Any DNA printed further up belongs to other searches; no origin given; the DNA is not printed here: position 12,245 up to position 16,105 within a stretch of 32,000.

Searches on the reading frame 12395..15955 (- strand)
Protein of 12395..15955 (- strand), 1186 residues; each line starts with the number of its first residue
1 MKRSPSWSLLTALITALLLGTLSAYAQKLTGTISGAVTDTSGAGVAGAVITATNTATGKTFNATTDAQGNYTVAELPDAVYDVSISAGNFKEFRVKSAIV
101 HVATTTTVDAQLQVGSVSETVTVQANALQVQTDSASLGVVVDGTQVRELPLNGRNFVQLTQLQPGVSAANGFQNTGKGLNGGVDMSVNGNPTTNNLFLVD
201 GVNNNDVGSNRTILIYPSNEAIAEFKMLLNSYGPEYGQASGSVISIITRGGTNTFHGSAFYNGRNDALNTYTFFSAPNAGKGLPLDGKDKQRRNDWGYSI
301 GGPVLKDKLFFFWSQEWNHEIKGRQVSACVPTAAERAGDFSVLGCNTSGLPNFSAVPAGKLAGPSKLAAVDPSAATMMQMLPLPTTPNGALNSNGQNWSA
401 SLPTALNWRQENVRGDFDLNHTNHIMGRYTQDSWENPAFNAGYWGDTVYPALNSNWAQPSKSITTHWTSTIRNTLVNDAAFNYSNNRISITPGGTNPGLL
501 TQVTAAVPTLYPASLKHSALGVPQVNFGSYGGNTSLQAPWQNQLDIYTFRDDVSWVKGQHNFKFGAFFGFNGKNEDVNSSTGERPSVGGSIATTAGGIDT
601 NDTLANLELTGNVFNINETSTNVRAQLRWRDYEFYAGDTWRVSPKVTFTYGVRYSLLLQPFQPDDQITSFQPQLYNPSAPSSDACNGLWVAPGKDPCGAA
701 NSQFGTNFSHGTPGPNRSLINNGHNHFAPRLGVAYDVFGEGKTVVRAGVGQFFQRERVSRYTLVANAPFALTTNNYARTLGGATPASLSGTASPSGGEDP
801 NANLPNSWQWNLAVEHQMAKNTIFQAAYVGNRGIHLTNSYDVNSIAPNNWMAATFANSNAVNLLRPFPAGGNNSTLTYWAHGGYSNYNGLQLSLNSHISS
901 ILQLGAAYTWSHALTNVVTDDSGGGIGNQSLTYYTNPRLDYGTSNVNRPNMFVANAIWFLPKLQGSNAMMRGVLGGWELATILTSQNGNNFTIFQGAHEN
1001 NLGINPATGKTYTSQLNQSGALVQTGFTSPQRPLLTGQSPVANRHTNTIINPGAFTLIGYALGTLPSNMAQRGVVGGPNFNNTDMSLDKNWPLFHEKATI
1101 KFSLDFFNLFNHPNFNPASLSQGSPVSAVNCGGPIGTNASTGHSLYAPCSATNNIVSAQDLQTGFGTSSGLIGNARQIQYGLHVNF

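Call 7: search_protein_families(library=pfam, proteins=[window:12395-15955:-])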
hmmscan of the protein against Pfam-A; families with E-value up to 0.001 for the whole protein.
window:12395-15955:- (1186 aa): 3 families
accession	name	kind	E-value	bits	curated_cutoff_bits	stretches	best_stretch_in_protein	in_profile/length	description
PF25183.1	OMP_b-brl_4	-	2.4e-163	546.1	30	1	247-1122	1-818/838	Outer membrane beta barrel domain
PF13620.12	CarboxypepD_reg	-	1.6e-17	64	32.3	1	32-113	1-82/82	Carboxypeptidase regulatory-like domain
PF13715.12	CarbopepD_reg_2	-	1.9e-05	25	32.2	1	33-100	1-65/88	CarboxypepD_reg-like domain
